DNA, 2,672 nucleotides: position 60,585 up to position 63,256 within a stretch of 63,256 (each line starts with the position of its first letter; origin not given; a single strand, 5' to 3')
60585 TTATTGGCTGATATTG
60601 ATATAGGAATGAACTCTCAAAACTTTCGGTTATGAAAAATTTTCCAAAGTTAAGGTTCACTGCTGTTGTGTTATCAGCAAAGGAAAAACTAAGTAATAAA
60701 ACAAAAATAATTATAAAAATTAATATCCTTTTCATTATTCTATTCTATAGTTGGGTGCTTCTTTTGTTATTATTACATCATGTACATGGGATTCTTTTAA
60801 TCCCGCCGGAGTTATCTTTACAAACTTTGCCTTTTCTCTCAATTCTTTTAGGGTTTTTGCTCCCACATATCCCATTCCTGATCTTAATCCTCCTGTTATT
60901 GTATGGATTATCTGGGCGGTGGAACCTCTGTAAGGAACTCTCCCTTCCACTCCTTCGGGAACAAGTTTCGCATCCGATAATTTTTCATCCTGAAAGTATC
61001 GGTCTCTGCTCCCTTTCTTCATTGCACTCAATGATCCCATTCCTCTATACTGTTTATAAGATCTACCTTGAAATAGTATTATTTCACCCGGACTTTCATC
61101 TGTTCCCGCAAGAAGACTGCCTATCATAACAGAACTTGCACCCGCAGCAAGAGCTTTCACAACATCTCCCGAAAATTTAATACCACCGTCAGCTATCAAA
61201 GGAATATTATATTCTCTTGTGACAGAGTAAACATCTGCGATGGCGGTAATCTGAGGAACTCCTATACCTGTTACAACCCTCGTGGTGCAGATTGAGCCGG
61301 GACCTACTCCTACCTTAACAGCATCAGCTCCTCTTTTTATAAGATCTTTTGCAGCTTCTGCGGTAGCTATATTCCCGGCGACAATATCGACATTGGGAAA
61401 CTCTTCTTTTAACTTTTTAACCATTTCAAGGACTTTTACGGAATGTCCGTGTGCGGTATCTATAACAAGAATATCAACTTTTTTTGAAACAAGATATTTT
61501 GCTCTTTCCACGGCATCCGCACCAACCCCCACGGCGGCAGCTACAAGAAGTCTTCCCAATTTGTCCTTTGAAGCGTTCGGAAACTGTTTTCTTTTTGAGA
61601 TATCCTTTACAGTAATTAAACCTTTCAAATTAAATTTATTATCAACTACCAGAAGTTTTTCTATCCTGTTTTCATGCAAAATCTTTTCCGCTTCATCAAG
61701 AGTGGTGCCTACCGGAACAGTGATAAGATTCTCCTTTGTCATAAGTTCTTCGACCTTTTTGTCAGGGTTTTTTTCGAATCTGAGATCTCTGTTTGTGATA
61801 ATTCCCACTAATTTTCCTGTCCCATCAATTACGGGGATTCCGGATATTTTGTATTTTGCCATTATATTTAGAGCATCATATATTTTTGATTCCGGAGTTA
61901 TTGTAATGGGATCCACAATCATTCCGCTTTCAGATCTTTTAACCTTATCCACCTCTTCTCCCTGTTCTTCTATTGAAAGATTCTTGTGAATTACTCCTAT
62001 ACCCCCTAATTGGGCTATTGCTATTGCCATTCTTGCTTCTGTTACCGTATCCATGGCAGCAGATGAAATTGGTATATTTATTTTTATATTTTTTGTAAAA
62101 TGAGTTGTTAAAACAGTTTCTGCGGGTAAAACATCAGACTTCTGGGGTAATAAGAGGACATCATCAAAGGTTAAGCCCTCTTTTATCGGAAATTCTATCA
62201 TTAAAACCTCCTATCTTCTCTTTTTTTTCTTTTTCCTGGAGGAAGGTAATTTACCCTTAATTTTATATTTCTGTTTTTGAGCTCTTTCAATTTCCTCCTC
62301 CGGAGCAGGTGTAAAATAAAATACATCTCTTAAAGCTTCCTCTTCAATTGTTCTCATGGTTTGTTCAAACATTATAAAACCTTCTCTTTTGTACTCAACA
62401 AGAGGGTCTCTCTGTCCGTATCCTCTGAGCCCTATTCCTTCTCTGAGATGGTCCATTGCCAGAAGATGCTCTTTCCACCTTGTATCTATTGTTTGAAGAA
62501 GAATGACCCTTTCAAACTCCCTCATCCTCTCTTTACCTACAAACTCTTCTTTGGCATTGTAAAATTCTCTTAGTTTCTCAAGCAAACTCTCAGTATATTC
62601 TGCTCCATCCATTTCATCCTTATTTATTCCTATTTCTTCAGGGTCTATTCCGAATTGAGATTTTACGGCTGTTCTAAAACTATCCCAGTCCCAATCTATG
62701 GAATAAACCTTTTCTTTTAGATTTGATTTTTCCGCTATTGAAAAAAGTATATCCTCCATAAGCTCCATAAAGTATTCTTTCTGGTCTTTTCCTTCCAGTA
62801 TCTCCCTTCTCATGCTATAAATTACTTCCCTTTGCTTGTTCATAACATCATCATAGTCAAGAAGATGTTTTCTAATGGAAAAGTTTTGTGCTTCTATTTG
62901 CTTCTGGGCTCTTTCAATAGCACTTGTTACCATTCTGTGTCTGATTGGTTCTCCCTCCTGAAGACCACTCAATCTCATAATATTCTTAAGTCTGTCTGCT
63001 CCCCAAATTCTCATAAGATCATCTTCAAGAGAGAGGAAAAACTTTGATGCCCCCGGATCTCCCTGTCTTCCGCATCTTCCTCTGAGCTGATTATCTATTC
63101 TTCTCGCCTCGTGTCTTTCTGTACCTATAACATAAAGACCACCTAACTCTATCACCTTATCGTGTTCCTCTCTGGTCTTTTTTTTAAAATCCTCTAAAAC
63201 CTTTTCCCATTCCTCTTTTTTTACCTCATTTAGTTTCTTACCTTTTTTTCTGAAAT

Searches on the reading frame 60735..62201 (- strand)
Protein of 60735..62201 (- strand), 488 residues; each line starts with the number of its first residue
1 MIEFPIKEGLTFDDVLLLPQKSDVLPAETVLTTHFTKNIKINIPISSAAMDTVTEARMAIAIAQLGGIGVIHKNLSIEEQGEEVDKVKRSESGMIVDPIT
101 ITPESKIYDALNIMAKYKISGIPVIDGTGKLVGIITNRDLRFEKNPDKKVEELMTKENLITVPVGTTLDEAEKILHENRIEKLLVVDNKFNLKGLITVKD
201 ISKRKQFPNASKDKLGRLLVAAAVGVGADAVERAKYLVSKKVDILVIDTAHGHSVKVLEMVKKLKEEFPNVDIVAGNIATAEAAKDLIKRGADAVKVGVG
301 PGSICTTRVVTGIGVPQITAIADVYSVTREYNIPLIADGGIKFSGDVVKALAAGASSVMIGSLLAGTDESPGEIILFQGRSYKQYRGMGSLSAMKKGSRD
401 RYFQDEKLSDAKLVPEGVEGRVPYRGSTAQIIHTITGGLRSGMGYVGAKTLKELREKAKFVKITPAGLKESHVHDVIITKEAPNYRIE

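Call 18: search_protein_families(library=pfam, proteins=[window:60735-62201:-], max_evalue=0.00001)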
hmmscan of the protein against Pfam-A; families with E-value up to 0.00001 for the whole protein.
window:60735-62201:- (488 aa): 5 families
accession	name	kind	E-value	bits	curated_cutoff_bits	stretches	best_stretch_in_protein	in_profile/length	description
PF00478.31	IMPDH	-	3e-165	549.8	25.6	1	9-474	1-345/345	IMP dehydrogenase / GMP reductase domain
PF00571.33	CBS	-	3.7e-26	91.7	24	2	94-141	5-52/57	CBS domain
PF03060.21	NMO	-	2.6e-15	57.1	28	1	189-372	64-233/331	Nitronate monooxygenase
PF01070.24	FMN_dh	-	1.7e-08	34.4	24.9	1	258-362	207-303/350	FMN-dependent dehydrogenase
PF00977.27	His_biosynth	-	1.3e-07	31.7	23.6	0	320-363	61-104/228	Histidine biosynthesis protein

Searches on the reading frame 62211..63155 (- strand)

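Call 18: search_protein_families(library=pfam, proteins=[window:62211-63155:-], max_evalue=0.00001)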
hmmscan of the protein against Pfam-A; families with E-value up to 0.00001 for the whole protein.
window:62211-63155:- (314 aa): 2 families
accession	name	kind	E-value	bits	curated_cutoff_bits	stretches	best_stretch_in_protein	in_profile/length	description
PF07516.18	SecA_SW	-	1.1e-69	235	26.7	1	70-279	1-197/200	SecA Wing and Scaffold domain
PF21090.3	P-loop_SecA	-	1.5e-32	113.3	27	1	2-68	139-205/205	SecA P-loop domain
